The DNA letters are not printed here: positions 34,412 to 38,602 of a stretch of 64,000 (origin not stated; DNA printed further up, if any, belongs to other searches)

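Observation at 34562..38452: Second giant T9SS cargo protein (LTD + Ig + multiple ASH/choice-of-anchor-D-like repeats) paired in tandem with the first and bracketed by clean terminators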

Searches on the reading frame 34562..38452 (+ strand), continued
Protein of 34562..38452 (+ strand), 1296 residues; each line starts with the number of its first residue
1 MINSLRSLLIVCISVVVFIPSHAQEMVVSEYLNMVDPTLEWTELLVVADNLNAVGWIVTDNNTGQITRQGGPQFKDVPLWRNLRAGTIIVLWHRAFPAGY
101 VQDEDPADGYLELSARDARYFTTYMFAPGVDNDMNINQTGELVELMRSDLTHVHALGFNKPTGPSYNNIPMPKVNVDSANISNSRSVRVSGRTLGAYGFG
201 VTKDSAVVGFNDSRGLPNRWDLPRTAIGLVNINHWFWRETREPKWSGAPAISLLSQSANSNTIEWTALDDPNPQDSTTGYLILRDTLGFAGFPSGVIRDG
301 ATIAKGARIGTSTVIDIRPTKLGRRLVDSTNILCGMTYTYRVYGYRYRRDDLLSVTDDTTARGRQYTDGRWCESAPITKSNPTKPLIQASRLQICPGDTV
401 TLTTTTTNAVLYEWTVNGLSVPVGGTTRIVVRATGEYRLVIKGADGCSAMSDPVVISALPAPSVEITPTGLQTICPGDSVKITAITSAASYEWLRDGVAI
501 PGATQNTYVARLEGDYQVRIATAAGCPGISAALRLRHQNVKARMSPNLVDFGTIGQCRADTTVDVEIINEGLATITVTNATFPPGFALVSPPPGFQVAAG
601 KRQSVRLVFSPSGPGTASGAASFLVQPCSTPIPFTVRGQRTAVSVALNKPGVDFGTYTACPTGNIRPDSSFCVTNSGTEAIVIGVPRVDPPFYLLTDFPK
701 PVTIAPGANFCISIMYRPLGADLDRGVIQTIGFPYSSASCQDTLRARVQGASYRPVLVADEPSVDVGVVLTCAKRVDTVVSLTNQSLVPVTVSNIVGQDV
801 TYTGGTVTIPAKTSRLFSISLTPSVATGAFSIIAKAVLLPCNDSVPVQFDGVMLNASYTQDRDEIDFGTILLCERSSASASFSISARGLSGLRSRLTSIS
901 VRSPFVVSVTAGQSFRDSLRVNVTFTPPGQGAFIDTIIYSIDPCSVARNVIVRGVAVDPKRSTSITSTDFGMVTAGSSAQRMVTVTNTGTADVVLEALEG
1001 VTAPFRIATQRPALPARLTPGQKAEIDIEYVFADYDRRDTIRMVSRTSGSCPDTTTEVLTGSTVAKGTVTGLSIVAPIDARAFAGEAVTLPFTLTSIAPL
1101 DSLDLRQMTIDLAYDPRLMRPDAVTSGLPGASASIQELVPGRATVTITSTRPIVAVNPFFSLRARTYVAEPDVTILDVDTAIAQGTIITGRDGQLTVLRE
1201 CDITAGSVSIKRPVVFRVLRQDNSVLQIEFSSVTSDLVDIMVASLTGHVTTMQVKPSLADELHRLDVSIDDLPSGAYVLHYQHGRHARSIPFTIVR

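Call 27: find_encoding_contigs(protein=P0087, flank=10000, max_places=1)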
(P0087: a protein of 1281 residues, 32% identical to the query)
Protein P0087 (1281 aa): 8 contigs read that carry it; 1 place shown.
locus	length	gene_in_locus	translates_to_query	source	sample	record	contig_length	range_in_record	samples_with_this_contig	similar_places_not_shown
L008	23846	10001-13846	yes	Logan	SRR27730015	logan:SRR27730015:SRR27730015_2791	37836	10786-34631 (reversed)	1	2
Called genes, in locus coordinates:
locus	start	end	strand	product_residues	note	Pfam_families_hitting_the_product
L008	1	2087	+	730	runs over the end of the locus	PF03924:CHASE, PF00989:PAS, PF08448:PAS_4, PF13426:PAS_9 (weak), PF00512:HisKA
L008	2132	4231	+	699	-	PF00691:OmpA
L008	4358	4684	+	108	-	PF00216:Bac_DNA_binding, PF18291:HU-HIG, PF18289:HU-CCDC81_euk_2 (weak)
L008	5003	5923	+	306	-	PF02729:OTCace_N, PF00185:OTCace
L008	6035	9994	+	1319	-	PF07686:V-set (faint), PF06832:BiPBP_C (faint), PF00047:ig (faint), PF13927:Ig_3, PF07679:I-set, PF13895:Ig_2 (weak), PF13927:Ig_3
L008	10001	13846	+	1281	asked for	PF19081:Ig_7 (faint), PF15780:ASH (faint), PF22544:HYDIN_VesB_CFA65-like_Ig (faint)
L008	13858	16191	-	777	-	-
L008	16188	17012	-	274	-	-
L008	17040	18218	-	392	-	-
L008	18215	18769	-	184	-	-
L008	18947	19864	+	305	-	PF01430:HSP33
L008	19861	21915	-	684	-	PF00639:Rotamase, PF13616:Rotamase_3, PF00639:Rotamase, PF13616:Rotamase_3, PF13145:Rotamase_2, PF00639:Rotamase (weak)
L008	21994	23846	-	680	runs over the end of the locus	PF00041:fn3 (faint), PF25833:Fn3_SaeA_3rd (faint)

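Call 28: find_encoding_contigs(protein=P0107, flank=10000, max_places=1)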
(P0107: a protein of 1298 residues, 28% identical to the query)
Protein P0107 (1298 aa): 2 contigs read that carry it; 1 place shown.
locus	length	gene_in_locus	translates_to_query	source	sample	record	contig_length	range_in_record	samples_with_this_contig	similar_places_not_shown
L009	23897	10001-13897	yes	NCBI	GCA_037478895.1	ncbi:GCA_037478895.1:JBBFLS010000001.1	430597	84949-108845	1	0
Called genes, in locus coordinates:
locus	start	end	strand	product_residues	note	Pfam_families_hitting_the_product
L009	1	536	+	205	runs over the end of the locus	PF02223:Thymidylate_kin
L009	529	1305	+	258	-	PF00106:adh_short, PF08659:KR, PF13561:adh_short_C2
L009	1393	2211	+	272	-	PF01503:PRA-PH (faint), PF03819:MazG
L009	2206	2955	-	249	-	-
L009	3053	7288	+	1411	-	PF00082:Peptidase_S8, PF13517:FG-GAP_3 (weak)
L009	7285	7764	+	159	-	-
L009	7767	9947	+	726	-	PF13620:CarboxypepD_reg, PF13715:CarbopepD_reg_2, PF07715:Plug, PF00593:TonB_dep_Rec_b-barrel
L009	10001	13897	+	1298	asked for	PF15780:ASH (faint), PF07610:DUF1573 (faint), PF22066:Cep192_D8 (faint), PF22073:Cep192_D4 (faint), PF24798:Ig-CFAP74_4th (faint), PF22544:HYDIN_VesB_CFA65-like_Ig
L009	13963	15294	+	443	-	PF01512:Complex1_51K, PF10531:SLBB, PF22461:SLBB_2, PF10589:NADH_4Fe-4S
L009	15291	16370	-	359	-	PF06071:YchF-GTPase_C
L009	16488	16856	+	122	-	PF14595:Thioredoxin_9 (weak), PF00085:Thioredoxin, PF13098:Thioredoxin_2, PF13905:Thioredoxin_8 (faint)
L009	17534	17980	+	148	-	PF00111:Fer2, PF13085:Fer2_3 (weak), PF01799:Fer2_2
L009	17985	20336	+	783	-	PF20256:MoCoBD_2, PF02738:MoCoBD_1, PF20256:MoCoBD_2, PF18962:Por_Secre_tail (weak)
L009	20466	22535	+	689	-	PF00575:S1, PF00575:S1, PF23459:S1_RRP5 (weak), PF00575:S1, PF23459:S1_RRP5, PF00575:S1, PF23459:S1_RRP5 (weak), PF00575:S1, +4 more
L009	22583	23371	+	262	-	PF00106:adh_short, PF08659:KR, PF13561:adh_short_C2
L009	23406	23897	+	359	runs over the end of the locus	-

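Call 57: search_protein_families(library=pfam, proteins=[P0100, P0101, P0097, P0119, P0118, P0099], max_evalue=0.01)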
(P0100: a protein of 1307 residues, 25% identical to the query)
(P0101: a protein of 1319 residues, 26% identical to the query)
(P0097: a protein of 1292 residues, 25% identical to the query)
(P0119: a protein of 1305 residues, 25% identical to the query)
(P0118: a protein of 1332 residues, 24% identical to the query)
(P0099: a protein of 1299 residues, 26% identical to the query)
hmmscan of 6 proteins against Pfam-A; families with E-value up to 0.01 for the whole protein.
P0100 (1307 aa): 10 families
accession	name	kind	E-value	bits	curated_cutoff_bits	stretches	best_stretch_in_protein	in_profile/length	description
PF22544.2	HYDIN_VesB_CFA65-like_Ig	-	1.6e-15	57.5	25.5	2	560-626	21-85/100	HYDIN/CFA65/VesB-like, Ig-like domain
PF00963.24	Cohesin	-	3.5e-09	37.4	24.1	1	1076-1168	5-94/139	Cohesin domain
PF22073.2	Cep192_D4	-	7.7e-08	33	35.5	0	545-639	7-109/112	Cep192 domain 4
PF15780.11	ASH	-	1.2e-06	29.1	27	0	566-623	31-86/98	Abnormal spindle-like microcephaly-assoc'd, ASPM-SPD-2-Hydin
PF18962.6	Por_Secre_tail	-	1.3e-06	29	27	1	1235-1305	7-74/75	Secretion system C-terminal sorting domain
PF24507.1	Ig_CFAP65_4th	-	4.7e-06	27.3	27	1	564-640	2-75/76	CFAP65, fourth Ig-like domain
PF00932.25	LTD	-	1e-05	26.3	34.3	1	19-154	5-103/109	Lamin Tail Domain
PF22066.2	Cep192_D8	-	0.00013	22.6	33.5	0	664-732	22-88/101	Cep192 domain 8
PF07610.17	DUF1573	-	0.00032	21.1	26.1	0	588-620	43-76/98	Protein of unknown function (DUF1573)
PF22067.2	Cep192_D3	-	0.0043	17.6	27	0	556-628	15-83/99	Cep192 domain 3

P0101 (1319 aa): 10 families
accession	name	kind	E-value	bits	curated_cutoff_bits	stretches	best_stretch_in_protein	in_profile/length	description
PF22544.2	HYDIN_VesB_CFA65-like_Ig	-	7.4e-19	68.3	25.5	1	971-1074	1-99/100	HYDIN/CFA65/VesB-like, Ig-like domain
PF22073.2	Cep192_D4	-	5.5e-16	59.2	35.5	1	970-1076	1-111/112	Cep192 domain 4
PF15780.11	ASH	-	4.6e-12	46.4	27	1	974-1058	4-88/98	Abnormal spindle-like microcephaly-assoc'd, ASPM-SPD-2-Hydin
PF00963.24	Cohesin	-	7.3e-09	36.4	24.1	1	1086-1218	3-139/139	Cohesin domain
PF07610.17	DUF1573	-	4.8e-08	33.4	26.1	1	977-1060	5-83/98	Protein of unknown function (DUF1573)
PF21633.3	MOV-10_Ig-like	-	8.5e-06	26.3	27.4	0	985-1059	28-105/126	Helicase MOV-10, Ig-like domain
PF24507.1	Ig_CFAP65_4th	-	1.5e-05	25.7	27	0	711-743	33-64/76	CFAP65, fourth Ig-like domain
PF18962.6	Por_Secre_tail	-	2.8e-05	24.7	27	1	1243-1317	4-75/75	Secretion system C-terminal sorting domain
PF24798.1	Ig-CFAP74_4th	-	0.0026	18.3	28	0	976-1073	2-90/95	CFAP74 forth Ig-like domain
PF19081.6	Ig_7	-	0.0047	17.6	27.3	0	482-509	8-38/84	Ig-like domain CHU_C associated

P0097 (1292 aa): 8 families
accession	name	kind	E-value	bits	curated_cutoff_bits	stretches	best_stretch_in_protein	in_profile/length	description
PF22544.2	HYDIN_VesB_CFA65-like_Ig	-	4.5e-06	27.2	25.5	0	676-742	25-93/100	HYDIN/CFA65/VesB-like, Ig-like domain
PF24507.1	Ig_CFAP65_4th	-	6.4e-06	26.9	27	0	572-644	2-74/76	CFAP65, fourth Ig-like domain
PF18962.6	Por_Secre_tail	-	1.2e-05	25.9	27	1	1232-1290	18-75/75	Secretion system C-terminal sorting domain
PF22076.2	Cep192_D6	-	4.2e-05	24.1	35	1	549-621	3-73/101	Cep192 domain 6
PF22066.2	Cep192_D8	-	0.00013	22.6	33.5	0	564-645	20-99/101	Cep192 domain 8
PF19081.6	Ig_7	-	0.00046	20.9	27.3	0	478-546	9-83/84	Ig-like domain CHU_C associated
PF13927.12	Ig_3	-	0.0011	19.9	30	0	374-433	1-61/78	Immunoglobulin domain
PF13585.12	CHU_C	-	0.0037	17.8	27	0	1232-1289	25-84/86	CHU_C Type IX secretion signal domain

P0119 (1305 aa): 3 families
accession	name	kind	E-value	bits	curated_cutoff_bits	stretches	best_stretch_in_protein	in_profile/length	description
PF22073.2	Cep192_D4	-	2.5e-05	24.8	35.5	0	569-627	40-104/112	Cep192 domain 4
PF18962.6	Por_Secre_tail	-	0.00023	21.8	27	1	1230-1297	5-71/75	Secretion system C-terminal sorting domain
PF16967.11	TcfC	-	0.00024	21.1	29.4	0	905-936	22-51/68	E-set like domain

P0118 (1332 aa): 3 families
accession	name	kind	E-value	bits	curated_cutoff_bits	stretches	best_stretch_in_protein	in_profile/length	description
PF18962.6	Por_Secre_tail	-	3e-07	31.1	27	1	1259-1322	7-67/75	Secretion system C-terminal sorting domain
PF12371.14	TMEM131_like_N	-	0.0005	20.7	28.8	0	989-1026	3-40/84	Transmembrane protein 131-like N-terminal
PF15780.11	ASH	-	0.0031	18.1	27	0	575-627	26-74/98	Abnormal spindle-like microcephaly-assoc'd, ASPM-SPD-2-Hydin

P0099 (1299 aa): 11 families
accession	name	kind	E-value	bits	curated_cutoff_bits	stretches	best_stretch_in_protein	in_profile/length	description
PF22073.2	Cep192_D4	-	3.7e-10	40.4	35.5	1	969-1064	9-111/112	Cep192 domain 4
PF18962.6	Por_Secre_tail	-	2.9e-07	31.1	27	1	1224-1295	7-74/75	Secretion system C-terminal sorting domain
PF15780.11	ASH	-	1.3e-06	29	27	1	969-1046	12-88/98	Abnormal spindle-like microcephaly-assoc'd, ASPM-SPD-2-Hydin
PF22544.2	HYDIN_VesB_CFA65-like_Ig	-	3.7e-06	27.5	25.5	1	968-1048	7-86/100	HYDIN/CFA65/VesB-like, Ig-like domain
PF22067.2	Cep192_D3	-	2e-05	25.1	27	0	975-1046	12-82/99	Cep192 domain 3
PF22066.2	Cep192_D8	-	3.5e-05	24.4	33.5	0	609-645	63-99/101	Cep192 domain 8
PF24798.1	Ig-CFAP74_4th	-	3.6e-05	24.3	28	0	777-832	16-73/95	CFAP74 forth Ig-like domain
PF18573.7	BclA_C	-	0.00019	21.7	38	1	421-503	30-115/128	BclA C-terminal domain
PF24507.1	Ig_CFAP65_4th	-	0.0006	20.6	27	0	783-840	3-62/76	CFAP65, fourth Ig-like domain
PF06832.18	BiPBP_C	-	0.0011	19.2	26.8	0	402-448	35-83/90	Penicillin-Binding Protein C-terminus Family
PF19081.6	Ig_7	-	0.0062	17.2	27.3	0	481-544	10-82/84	Ig-like domain CHU_C associated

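Call 80: search_protein_families(library=ncbifam, proteins=[L008:13858-16191:-, L008:16188-17012:-, L008:17040-18218:-, L008:18215-18769:-], max_evalue=0.001)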
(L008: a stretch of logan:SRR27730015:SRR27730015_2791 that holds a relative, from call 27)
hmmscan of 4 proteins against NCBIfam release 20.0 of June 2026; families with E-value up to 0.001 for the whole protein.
L008:13858-16191:- (777 aa): 1 family
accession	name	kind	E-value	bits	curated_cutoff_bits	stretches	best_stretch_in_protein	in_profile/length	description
NF052230.1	T9SS_PorE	exception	0.00028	19.3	600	0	33-67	152-186/648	PorE family type IX secretion system protein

L008:16188-17012:- (274 aa): 0 families

L008:17040-18218:- (392 aa): 0 families

L008:18215-18769:- (184 aa): 0 families

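Call 81: search_protein_families(library=pfam, proteins=[L008:13858-16191:-, L008:16188-17012:-, L008:17040-18218:-, L008:18215-18769:-], max_evalue=0.001)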
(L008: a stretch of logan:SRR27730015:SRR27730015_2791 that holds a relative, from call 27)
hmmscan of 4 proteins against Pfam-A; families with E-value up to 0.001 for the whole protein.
L008:13858-16191:- (777 aa): 1 family
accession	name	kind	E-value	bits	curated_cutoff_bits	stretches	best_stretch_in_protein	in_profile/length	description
PF07676.18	PD40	-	0.00039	20.8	20.9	0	255-270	22-38/38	WD40-like Beta Propeller Repeat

L008:16188-17012:- (274 aa): 0 families

L008:17040-18218:- (392 aa): 0 families

L008:18215-18769:- (184 aa): 0 families
